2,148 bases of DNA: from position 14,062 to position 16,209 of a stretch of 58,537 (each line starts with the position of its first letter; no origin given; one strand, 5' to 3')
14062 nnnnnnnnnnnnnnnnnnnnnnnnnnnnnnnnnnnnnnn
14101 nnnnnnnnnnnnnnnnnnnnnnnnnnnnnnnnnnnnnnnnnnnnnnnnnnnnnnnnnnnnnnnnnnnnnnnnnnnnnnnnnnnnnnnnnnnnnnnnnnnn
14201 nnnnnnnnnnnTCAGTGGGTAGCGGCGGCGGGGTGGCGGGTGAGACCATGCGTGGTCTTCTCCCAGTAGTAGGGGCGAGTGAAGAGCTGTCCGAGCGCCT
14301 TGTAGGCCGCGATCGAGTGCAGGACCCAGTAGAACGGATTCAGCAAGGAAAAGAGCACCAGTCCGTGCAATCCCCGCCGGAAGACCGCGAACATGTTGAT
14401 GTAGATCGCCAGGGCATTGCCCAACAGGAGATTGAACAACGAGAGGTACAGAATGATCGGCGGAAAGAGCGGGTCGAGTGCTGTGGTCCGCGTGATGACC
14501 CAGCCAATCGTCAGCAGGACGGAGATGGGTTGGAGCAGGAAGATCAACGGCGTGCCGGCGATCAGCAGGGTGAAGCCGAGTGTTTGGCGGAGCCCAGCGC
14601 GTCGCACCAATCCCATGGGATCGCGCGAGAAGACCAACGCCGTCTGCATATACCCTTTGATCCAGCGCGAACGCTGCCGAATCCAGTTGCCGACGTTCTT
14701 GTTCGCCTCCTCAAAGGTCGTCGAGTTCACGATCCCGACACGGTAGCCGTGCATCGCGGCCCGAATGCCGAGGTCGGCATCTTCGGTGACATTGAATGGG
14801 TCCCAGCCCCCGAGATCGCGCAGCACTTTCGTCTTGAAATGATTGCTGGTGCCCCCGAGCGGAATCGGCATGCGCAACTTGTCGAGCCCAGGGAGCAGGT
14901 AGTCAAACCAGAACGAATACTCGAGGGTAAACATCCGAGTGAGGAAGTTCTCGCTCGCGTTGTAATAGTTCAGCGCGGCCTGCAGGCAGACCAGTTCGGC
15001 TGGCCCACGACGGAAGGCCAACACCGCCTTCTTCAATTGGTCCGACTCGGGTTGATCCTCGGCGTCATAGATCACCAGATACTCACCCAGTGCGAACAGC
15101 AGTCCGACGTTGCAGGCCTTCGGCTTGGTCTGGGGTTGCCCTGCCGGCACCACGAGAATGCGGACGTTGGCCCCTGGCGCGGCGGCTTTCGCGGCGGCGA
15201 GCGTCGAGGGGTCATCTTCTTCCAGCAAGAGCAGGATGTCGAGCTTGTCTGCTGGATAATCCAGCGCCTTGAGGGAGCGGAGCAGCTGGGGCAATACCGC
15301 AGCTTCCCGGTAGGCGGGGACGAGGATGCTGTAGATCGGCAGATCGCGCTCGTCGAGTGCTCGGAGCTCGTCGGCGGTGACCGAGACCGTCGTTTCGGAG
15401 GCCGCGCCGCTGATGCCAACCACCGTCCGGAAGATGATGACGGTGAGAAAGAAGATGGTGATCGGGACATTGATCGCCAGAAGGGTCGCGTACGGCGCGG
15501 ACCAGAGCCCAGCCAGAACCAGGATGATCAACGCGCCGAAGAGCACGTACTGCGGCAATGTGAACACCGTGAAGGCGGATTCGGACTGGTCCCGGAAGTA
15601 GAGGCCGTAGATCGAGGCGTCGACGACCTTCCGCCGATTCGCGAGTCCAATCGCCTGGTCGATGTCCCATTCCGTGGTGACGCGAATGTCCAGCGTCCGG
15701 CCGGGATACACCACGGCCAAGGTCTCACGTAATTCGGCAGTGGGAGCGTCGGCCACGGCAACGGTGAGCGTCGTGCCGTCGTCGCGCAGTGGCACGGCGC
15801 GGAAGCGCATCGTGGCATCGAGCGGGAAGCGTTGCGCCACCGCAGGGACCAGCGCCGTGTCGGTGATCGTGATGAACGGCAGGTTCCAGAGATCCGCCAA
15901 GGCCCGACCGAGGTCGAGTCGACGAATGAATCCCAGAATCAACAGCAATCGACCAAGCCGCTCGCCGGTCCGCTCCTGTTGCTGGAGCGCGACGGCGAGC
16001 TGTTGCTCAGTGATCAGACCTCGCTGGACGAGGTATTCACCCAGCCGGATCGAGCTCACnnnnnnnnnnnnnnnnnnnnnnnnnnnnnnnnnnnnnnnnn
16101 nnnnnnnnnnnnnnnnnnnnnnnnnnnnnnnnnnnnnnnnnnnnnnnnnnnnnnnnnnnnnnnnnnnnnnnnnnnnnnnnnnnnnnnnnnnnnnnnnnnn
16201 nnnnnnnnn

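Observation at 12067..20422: Six-gene, translationally coupled synthase-type exopolysaccharide-like locus of uncharacterised composition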

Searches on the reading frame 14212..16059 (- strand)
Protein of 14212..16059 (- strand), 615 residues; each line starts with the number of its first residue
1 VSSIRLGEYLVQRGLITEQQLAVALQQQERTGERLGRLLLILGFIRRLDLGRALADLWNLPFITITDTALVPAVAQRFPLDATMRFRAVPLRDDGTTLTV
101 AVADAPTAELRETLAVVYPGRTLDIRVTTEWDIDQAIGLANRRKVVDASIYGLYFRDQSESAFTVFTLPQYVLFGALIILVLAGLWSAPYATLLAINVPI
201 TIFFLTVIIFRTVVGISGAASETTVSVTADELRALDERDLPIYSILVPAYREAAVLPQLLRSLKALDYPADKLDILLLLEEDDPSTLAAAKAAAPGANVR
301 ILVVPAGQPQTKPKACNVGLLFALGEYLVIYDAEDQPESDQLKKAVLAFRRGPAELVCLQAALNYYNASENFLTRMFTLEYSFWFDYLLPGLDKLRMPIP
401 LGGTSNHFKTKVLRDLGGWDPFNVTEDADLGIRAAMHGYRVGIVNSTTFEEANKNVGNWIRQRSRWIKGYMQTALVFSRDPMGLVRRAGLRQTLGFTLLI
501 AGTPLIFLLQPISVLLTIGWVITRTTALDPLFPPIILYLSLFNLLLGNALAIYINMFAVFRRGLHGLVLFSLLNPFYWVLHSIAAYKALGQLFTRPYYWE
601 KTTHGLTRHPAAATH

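Call 3: search_protein_families(library=pfam, proteins=[window:14212-16059:-], max_evalue=0.1)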
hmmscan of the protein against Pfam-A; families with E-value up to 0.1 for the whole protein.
window:14212-16059:- (615 aa): 7 families
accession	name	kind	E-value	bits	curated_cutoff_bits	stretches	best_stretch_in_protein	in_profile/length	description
PF13632.12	Glyco_trans_2_3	-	6.6e-24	85.3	27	1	328-526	2-183/198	Glycosyl transferase family group 2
PF13641.12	Glyco_tranf_2_3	-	4.1e-20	73.2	27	1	243-469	3-230/230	Glycosyltransferase like family 2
PF00535.33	Glycos_transf_2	-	2.6e-15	57.2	23.3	1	244-381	1-133/168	Glycosyl transferase family 2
PF05157.20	MshEN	-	3.1e-12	46.8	23.1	1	58-138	1-81/90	MshEN domain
PF13506.12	Glyco_transf_21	-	3.6e-05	23.7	21.7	1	301-467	5-173/174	Glycosyl transferase family 21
PF11165.13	DUF2949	-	0.034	15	24.2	1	5-52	3-50/56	Protein of unknown function (DUF2949)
PF08033.17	Sec23_BS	-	0.078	14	33.5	0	355-382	57-84/86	Sec23/Sec24 beta-sandwich domain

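Call 4: search_protein_families(library=ncbifam, proteins=[window:14212-16059:-], max_evalue=0.1)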
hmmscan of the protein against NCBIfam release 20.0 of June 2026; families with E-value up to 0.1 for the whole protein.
window:14212-16059:- (615 aa): 17 families
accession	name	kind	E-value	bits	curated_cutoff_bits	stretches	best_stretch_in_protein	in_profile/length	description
NF012033.0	PRK15489.1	equivalog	6.2e-17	61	537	1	4-135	491-621/703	glycosyl transferase family protein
NF053729.1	c-di-GMP_motif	domain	6.1e-16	57.9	38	1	5-55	1-51/53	cyclic di-GMP-binding domain-containing protein, MshE-related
TIGR03030.1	CelA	equivalog_domain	3.5e-14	51.8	699.1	1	202-476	88-383/714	UDP-forming cellulose synthase catalytic subunit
NF008411.1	PRK11234.1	equivalog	4.7e-12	45.1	1170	1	5-104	483-581/723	cyclic di-3',5'-guanylate-activated glycosyltransferase NfrB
NF041865.1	EpsU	equivalog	1.2e-11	44.3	700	1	242-501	40-292/394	exopolysaccharide biosynthesis GT2 family glycosyltransferase EpsU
TIGR03111.1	glyc2_xrt_Gpos1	hypoth_equivalog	1.8e-11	43.5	363.95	1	202-482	8-298/439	TIGR03111 family XrtG-associated glycosyltransferase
TIGR03937.1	PgaC_IcaA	equivalog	3.5e-11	42.7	422.3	1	229-590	33-388/407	poly-beta-1,6-N-acetyl-D-glucosamine synthase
NF008558.0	PRK11498.1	equivalog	6.2e-10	37.6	992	1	236-523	268-556/872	UDP-forming cellulose synthase catalytic subunit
TIGR02538.1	type_IV_pilB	equivalog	4.2e-09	35.5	675.65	1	6-138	2-133/564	type IV-A pilus assembly ATPase PilB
TIGR03965.1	mycofact_glyco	equivalog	8.9e-09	34.7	280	1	238-465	72-295/467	mycofactocin biosynthesis glycosyltransferase MftF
NF011307.0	PRK14716.1-5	equivalog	4.9e-07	29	431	1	243-607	64-450/464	glycosyl transferase family protein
TIGR03469.1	HpnB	hypoth_equivalog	2.3e-06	26.9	379.25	1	237-388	40-195/386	hopene-associated glycosyltransferase HpnB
NF041875.1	EPS_EpsD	equivalog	3e-05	23.6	370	1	244-353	2-108/325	exopolysaccharide biosynthesis glycosyltransferase EpsD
TIGR04283.1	glyco_like_mftF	equivalog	3.4e-05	23.5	182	1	244-446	2-180/221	TIGR04283 family arsenosugar biosynthesis glycosyltransferase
TIGR03029.1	EpsG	equivalog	7.8e-05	22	313.8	1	3-73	2-72/274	chain length determinant protein tyrosine kinase EpsG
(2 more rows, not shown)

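Call 8: find_homologous_proteins(query=window:14212-16059:-)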
Query window:14212-16059:- (615 aa): 8000 proteins with E <= 0.001 among 8000 candidates; the best 120 are listed.
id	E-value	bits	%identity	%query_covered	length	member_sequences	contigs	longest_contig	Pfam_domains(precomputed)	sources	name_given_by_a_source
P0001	0.0e+0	1364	100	100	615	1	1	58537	PF13632.13,PF05157.21,PF13506.14,PF13641.13,PF00535.33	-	-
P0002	0.0e+0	1203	86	100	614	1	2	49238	PF13632.13,PF05157.21,PF13506.14,PF13641.13,PF00535.33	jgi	jgi:cellulose synthase/poly-beta-1,6-N-acetylglucosamine synthase-like glycosyltransferase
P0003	0.0e+0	1195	86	100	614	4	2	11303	PF13632.13,PF05157.21,PF13641.13,PF00535.33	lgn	-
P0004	0.0e+0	1193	85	100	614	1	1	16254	PF13632.13,PF05157.21,PF13506.14,PF13641.13,PF00535.33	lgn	-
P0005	0.0e+0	1192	85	100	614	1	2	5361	PF13632.13,PF05157.21,PF13641.13,PF00535.33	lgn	-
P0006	0.0e+0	1189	85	100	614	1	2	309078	PF13632.13,PF05157.21,PF13641.13,PF00535.33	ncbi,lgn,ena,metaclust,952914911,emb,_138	metaclust:\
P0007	0.0e+0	1189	85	100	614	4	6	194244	PF13632.13,PF05157.21,PF13641.13,PF00535.33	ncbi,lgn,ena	-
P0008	0.0e+0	1188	85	100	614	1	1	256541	PF13632.13,PF05157.21,PF13641.13,PF00535.33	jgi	jgi:cellulose synthase/poly-beta-1,6-N-acetylglucosamine synthase-like glycosyltransferase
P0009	0.0e+0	1186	85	100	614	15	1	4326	PF13632.13,PF05157.21,PF13641.13,PF00535.33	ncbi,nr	ncbi:MAG: glycosyltransferase [Gemmatimonadales bacterium]|nr:glycosyltransferase [Gemmatimonadales 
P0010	0.0e+0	1186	85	100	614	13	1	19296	PF13632.13,PF05157.21,PF13506.14,PF13641.13,PF00535.33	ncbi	-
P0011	0.0e+0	1183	85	100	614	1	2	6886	PF13632.13,PF05157.21,PF13641.13,PF00535.33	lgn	-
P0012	0.0e+0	1182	85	100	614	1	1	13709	PF13632.13,PF05157.21,PF13506.14,PF13641.13,PF00535.33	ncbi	-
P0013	0.0e+0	1182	85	100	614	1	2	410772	PF13632.13,PF05157.21,PF13641.13,PF00535.33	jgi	jgi:cellulose synthase/poly-beta-1,6-N-acetylglucosamine synthase-like glycosyltransferase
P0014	0.0e+0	1176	84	100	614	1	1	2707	PF13632.13,PF05157.21,PF13506.14,PF13641.13,PF00535.33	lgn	-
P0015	0.0e+0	1114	79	100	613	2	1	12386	PF13632.13,PF05157.21,PF13641.13,PF00535.33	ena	-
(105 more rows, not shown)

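Call 9: find_related_loci(query=window:14212-16059:-, collection=genome_contigs, flank=10000)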
Query window:14212-16059:- (615 aa) in genome_contigs; peptide patterns used: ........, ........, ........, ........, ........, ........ (x = any residue, [..] = any of these).
600 stretches matched a pattern (row limit reached: there are more); 552 encode a relative of the query (tblastn E <= 1e-3); the best 80 are kept; 80 distinct loci.
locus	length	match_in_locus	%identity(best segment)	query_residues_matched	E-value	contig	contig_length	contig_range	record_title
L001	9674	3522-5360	85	1-613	0e+0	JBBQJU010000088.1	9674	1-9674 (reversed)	MAG: Gemmatimonadales bacterium isolate Co_metawrap_671 Cmw_671_k141_24180698_length_9674_cov_7.0000, whole genome shotg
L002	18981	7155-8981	75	1-609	0e+0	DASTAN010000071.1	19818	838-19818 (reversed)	MAG TPA_asm: Gemmatimonadales bacterium isolate SMAG_U738 k141_591278, whole genome shotgun sequence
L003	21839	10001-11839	79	1-613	0e+0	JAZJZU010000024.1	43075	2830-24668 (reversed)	MAG: Gemmatimonadota bacterium isolate ADI_H2L1_1_122_18_3-bin035_1 ADIH2L11_B035_1_000000000024, whole genome shotgun s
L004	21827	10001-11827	78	1-609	0e+0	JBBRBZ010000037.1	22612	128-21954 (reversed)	MAG: Gemmatimonadales bacterium isolate Co_metawrap_2377 Cmw_2377_k141_1610095_length_22612_cov_12.9957, whole genome sh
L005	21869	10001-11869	76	1-615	0e+0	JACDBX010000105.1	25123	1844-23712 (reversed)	MAG: Gemmatimonadales bacterium isolate MGR_bin293 SD2897-2912_k127_5812221, whole genome shotgun sequence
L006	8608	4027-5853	79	1-609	0e+0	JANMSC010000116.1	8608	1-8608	MAG: Gemmatimonadales bacterium isolate SOY_29_metabat_65 SOY_29_k141_922520, whole genome shotgun sequence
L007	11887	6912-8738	71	1-609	0e+0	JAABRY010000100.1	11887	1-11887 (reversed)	MAG: Gemmatimonadetes bacterium isolate S09.Bin022 Scaffold_79, whole genome shotgun sequence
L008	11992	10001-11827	73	1-609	0e+0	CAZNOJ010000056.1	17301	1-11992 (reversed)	MAG TPA_asm: uncultured Gemmatimonadaceae bacterium isolate SRP329715_co2_115 genome assembly, contig: NODE_6353_length_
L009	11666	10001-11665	77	1-555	0e+0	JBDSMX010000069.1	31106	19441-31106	MAG: Gemmatimonadales bacterium isolate cluster1_bin.402 k127_49580, whole genome shotgun sequence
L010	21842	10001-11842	75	1-613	0e+0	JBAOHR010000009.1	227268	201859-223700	MAG: Gemmatimonadales bacterium isolate AS_Ams2_Bin22 np1-np2_contig_51368, whole genome shotgun sequence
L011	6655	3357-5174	58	4-609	0e+0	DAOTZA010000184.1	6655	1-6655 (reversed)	MAG TPA_asm: Anaerolineales bacterium isolate H38_463 k137_1486641, whole genome shotgun sequence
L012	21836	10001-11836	56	2-613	0e+0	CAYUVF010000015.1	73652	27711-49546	MAG TPA_asm: uncultured Rhodothermales bacterium isolate binchicken_co17_426 genome assembly, contig: NODE_1121_length_7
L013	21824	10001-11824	59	5-609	0e+0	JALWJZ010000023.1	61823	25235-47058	MAG: Anaerolineales bacterium isolate M17_metabat1_scaf2bin.129 M17_NODE_176_length_61823_cov_5.178861, whole genome sho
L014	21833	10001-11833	74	1-611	0e+0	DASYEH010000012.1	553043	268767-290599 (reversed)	MAG TPA_asm: Gemmatimonadales bacterium isolate SMAG_U4981 k141_3849982, whole genome shotgun sequence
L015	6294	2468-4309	57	3-614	0e+0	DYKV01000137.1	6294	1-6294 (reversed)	MAG TPA_asm: Anaerolinea sp. isolate SulCav_AS07-7_45_67 SulCav_AS07_7_11418_length_6294_cov_29_795801, whole genome sho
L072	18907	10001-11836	47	3-615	5e-171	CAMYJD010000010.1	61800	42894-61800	MAG: uncultured Gammaproteobacteria bacterium isolate ES_Gamma_035 genome assembly, contig: scaffold_205, whole genome s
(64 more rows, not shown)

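Call 19: find_related_loci(query=L072:10001-11836:+, collection=genome_contigs, flank=7000)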
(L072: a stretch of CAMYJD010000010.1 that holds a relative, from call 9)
Query L072:10001-11836:+ (612 aa) in genome_contigs; peptide patterns used: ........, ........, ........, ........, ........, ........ (x = any residue, [..] = any of these).
600 stretches matched a pattern (row limit reached: there are more); 592 encode a relative of the query (tblastn E <= 1e-3); the best 80 are kept; 80 distinct loci.
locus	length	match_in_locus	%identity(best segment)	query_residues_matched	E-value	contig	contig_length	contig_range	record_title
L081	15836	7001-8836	100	1-612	0e+0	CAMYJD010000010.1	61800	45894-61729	MAG: uncultured Gammaproteobacteria bacterium isolate ES_Gamma_035 genome assembly, contig: scaffold_205, whole genome s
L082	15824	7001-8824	84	3-610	0e+0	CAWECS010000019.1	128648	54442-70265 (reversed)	MAG: uncultured Gammaproteobacteria bacterium isolate MFD03551.bin.2.28 genome assembly, contig: contig_73355, whole gen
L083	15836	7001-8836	69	1-612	0e+0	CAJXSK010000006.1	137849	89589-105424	MAG TPA_asm: uncultured Piscirickettsiaceae bacterium isolate SRR3933254_bin.16_MetaBAT_v2.12.1_MAG genome assembly, con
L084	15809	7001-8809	68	4-606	0e+0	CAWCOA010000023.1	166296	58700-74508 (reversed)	MAG: uncultured Gammaproteobacteria bacterium isolate MFD03804.bin.1.37 genome assembly, contig: contig_45409, whole gen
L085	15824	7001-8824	67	4-612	0e+0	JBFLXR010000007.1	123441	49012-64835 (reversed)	MAG: Pseudomonadota bacterium isolate MAG063 MAG063_7, whole genome shotgun sequence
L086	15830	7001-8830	67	2-611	0e+0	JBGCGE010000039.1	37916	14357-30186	MAG: Gammaproteobacteria bacterium isolate SGMAG-06 contig39, whole genome shotgun sequence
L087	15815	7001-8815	62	1-606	0e+0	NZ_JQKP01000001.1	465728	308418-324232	Ferriphaselus sp. R-1 DM08DRAFT_scaffold00001.1_C, whole genome shotgun sequence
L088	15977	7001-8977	61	4-605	0e+0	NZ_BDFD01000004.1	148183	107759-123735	Mariprofundus micogutta strain ET2, whole genome shotgun sequence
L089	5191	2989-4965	61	4-605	0e+0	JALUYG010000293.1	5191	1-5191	MAG: Mariprofundus sp. isolate 131-447_metabat2_scaf2bin.068 131-447_scaffold_4302_c1, whole genome shotgun sequence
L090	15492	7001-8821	60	4-610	0e+0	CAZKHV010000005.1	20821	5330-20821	MAG TPA_asm: uncultured Zetaproteobacteria bacterium isolate binchicken_co253_59 genome assembly, contig: NODE_1352_leng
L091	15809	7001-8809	61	3-604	0e+0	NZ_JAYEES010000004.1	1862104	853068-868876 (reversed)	Nitrospirillum sp. BR 11164 contig_4, whole genome shotgun sequence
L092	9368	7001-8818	67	1-603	0e+0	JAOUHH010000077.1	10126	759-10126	MAG: Desulfobulbaceae bacterium isolate 4_1_May_SF_Bin57 4_1_May_SF_Bin57_scaffold_1837_c1, whole genome shotgun sequenc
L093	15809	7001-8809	60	4-606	0e+0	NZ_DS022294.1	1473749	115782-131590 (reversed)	Mariprofundus ferrooxydans PV-1 scf_1099921033919, whole genome shotgun sequence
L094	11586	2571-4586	58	4-605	0e+0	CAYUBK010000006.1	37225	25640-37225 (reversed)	MAG TPA_asm: uncultured Zetaproteobacteria bacterium isolate SRP216583_co1_128 genome assembly, contig: NODE_672_length_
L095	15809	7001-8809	58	4-606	0e+0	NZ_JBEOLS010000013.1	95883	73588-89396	Xanthomonas hortorum strain NBC5721 NODE_13_length_95883_cov_15.4393, whole genome shotgun sequence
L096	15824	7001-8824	58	4-611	0e+0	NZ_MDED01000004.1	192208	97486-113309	Xanthomonas cucurbitae strain CFBP2542 Xcu-CFBP2542-G1004, whole genome shotgun sequence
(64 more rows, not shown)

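Call 28: search_solved_structures(query=window:14212-16059:-, max_evalue=0.001)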
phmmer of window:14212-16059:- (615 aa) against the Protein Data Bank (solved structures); distinct sequences matched with E-value up to 0.001: 18.
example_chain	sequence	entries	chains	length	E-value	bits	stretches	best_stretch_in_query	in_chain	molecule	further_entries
6f8l_G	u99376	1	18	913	1.3e-19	73.5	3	3-105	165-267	Type IV pilus assembly protein PilF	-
6olj_C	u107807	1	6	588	1.9e-12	49.8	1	2-136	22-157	Type IV pilus biogenesis ATPase PilB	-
5tsg_B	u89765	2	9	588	1.9e-12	49.8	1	2-136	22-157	Type IV pilus biogenesis ATPase PilB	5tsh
5zfr_A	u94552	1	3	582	2.6e-12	49.4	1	2-137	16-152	Type IV pilus biogenesis ATPase PilB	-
5htl_A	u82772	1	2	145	2.1e-11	46.4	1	5-119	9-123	MSHA biogenesis protein MshE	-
8pfa_A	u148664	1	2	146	2.3e-09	39.6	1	3-105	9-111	c-di-GMP binding domain of the ATPase enzyme PilF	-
6ejf_J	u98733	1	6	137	4.6e-09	38.6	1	3-105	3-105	Type IV pilus assembly protein PilF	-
8pdk_A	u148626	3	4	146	5.5e-09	38.4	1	3-105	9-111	c-di-GMP binding domain of the ATPase enzyme PilF | ATP-binding motif-containing protein pilF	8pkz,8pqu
3jc8_Ba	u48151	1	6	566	5.7e-09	38.3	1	4-136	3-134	Type IV-A pilus assembly ATPase PilB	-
9glg_A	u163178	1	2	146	7.5e-09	37.9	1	3-105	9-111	ATP-binding motif-containing protein pilF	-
9gl5_A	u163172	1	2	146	1.4e-08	37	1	3-105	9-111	ATP-binding motif-containing protein pilF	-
8pe0_A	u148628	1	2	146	1.7e-08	36.8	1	4-105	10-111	c-di-GMP binding domain of the ATPase enzyme PilF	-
6yv7_B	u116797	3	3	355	2.2e-08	36.4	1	240-442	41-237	Glycosyl transferase, family 2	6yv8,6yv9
6yv7_A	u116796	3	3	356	2.2e-08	36.4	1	240-442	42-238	Glycosyl transferase, family 2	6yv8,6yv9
9g1w_A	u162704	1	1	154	1.6e-06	30.3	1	4-103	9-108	Type IV pilus assembly ATPase PilB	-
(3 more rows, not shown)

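Call 50: search_protein_families(library=pfam, proteins=[L096:5900-6922:+, L096:6935-8842:+, L096:8790-10148:+, L096:10130-11098:+, L081:10349-11365:+, L081:11369-12316:-, L081:12401-13243:+, L096:4568-5770:+, L096:11308-12507:+], max_evalue=0.001)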
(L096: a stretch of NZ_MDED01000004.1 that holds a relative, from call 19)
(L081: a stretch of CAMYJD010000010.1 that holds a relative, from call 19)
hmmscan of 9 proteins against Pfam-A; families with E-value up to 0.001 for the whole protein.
L096:5900-6922:+ (340 aa): 0 families

L096:6935-8842:+ (635 aa): 5 families
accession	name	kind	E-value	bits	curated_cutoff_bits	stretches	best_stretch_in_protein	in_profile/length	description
PF13632.12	Glyco_trans_2_3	-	2.5e-23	83.4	27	1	344-563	3-192/198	Glycosyl transferase family group 2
PF13641.12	Glyco_tranf_2_3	-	1.3e-18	68.4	27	1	258-483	3-229/230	Glycosyltransferase like family 2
PF00535.33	Glycos_transf_2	-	2.6e-12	47.4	23.3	1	259-403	1-140/168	Glycosyl transferase family 2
PF05157.20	MshEN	-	8.7e-12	45.3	23.1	1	75-160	1-88/90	MshEN domain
PF13506.12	Glyco_transf_21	-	5.8e-05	23.1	21.7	1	318-481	7-172/174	Glycosyl transferase family 21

L096:8790-10148:+ (452 aa): 0 families

L096:10130-11098:+ (322 aa): 1 family
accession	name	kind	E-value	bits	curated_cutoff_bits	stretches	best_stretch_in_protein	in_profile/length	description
PF22612.2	GH113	-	7.9e-32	111.2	27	1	36-314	7-289/289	Glycoside Hydrolase Family 113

L081:10349-11365:+ (338 aa): 1 family
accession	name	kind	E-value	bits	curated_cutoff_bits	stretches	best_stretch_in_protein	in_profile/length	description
PF22612.2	GH113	-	1.1e-43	150.1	27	1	49-322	15-287/289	Glycoside Hydrolase Family 113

L081:11369-12316:- (315 aa): 3 families
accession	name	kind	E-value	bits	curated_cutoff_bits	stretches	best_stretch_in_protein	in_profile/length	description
PF01663.27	Phosphodiest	-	2.2e-28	100.3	23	1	44-247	2-225/342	Type I phosphodiesterase / nucleotide pyrophosphatase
PF00884.28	Sulfatase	-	3.9e-17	62.9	25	2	204-291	204-300/301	Sulfatase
PF01676.23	Metalloenzyme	-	2.5e-12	47.3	24.3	1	149-291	112-249/252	Metalloenzyme superfamily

L081:12401-13243:+ (280 aa): 0 families

L096:4568-5770:+ (400 aa): 6 families
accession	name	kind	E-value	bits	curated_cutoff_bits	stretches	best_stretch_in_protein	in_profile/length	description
PF00535.33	Glycos_transf_2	-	8e-19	68.6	23.3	1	130-268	3-132/168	Glycosyl transferase family 2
PF13641.12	Glyco_tranf_2_3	-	2.3e-15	57.7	27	1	127-345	3-216/230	Glycosyltransferase like family 2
PF10111.15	Glyco_tranf_2_2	-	3.4e-06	27.2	27.3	1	155-330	31-206/276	Glycosyltransferase like family 2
PF13506.12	Glyco_transf_21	-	1.4e-05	25.1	21.7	1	195-337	21-151/174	Glycosyl transferase family 21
PF13712.12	Glyco_tranf_2_5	-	3.1e-05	24.2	27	1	181-335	30-182/210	Glycosyltransferase like family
PF13632.12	Glyco_trans_2_3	-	0.00064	20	27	0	287-344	71-126/198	Glycosyl transferase family group 2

L096:11308-12507:+ (399 aa): 2 families
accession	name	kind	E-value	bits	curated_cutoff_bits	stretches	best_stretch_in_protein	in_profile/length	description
PF04095.22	NAPRTase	-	1.1e-70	238.5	20.8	1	161-387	1-238/239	Nicotinate phosphoribosyltransferase (NAPRTase) family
PF17767.7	NAPRTase_N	-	3.2e-38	131.3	32.6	1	7-128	1-125/125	Nicotinate phosphoribosyltransferase (NAPRTase) N-terminal domain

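Call 57: search_solved_structures(query=A7, max_evalue=0.001)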
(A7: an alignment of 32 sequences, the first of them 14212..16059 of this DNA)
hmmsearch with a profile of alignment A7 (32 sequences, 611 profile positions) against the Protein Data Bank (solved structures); distinct sequences matched with E-value up to 0.001: 31.
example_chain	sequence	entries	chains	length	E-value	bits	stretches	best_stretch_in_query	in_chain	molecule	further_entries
6f8l_G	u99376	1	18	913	6.1e-38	134.3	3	4-157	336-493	Type IV pilus assembly protein PilF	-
5zfr_A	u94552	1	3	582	1.1e-18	70.7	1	3-148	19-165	Type IV pilus biogenesis ATPase PilB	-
6olj_C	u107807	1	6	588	1.4e-18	70.3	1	3-149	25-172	Type IV pilus biogenesis ATPase PilB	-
5tsg_B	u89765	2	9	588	1.4e-18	70.3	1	3-149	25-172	Type IV pilus biogenesis ATPase PilB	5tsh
7lby_A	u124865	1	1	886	2.5e-17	66.2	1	193-542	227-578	Cellulose synthase catalytic subunit [UDP-forming]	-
9b8v_E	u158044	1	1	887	2.5e-17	66.2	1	193-542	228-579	Cellulose synthase catalytic subunit [UDP-forming]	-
9fmv_A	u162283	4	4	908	2.6e-17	66.1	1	193-542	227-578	Cellulose synthase catalytic subunit [UDP-forming]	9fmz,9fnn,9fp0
3jc8_Ba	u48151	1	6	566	3.9e-17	65.5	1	3-142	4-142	Type IV-A pilus assembly ATPase PilB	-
5htl_A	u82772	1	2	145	4.7e-15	58.7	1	3-131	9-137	MSHA biogenesis protein MshE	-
5ej1_A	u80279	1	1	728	2.9e-14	56.1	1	233-532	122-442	Putative cellulose synthase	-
4hg6_A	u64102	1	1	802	3.7e-14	55.7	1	233-532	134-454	Cellulose Synthase Subunit A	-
4p00_A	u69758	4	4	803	3.7e-14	55.7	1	233-532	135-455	Cellulose Synthase A subunit | Cellulose Synthase subunit A | Putative cellulose synthase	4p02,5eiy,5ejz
6yv7_B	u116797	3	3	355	1.1e-12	50.8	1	239-345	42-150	Glycosyl transferase, family 2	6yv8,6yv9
6yv7_A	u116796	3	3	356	1.1e-12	50.8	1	239-345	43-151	Glycosyl transferase, family 2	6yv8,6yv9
8pfa_A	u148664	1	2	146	1.1e-11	47.5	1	2-112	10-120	c-di-GMP binding domain of the ATPase enzyme PilF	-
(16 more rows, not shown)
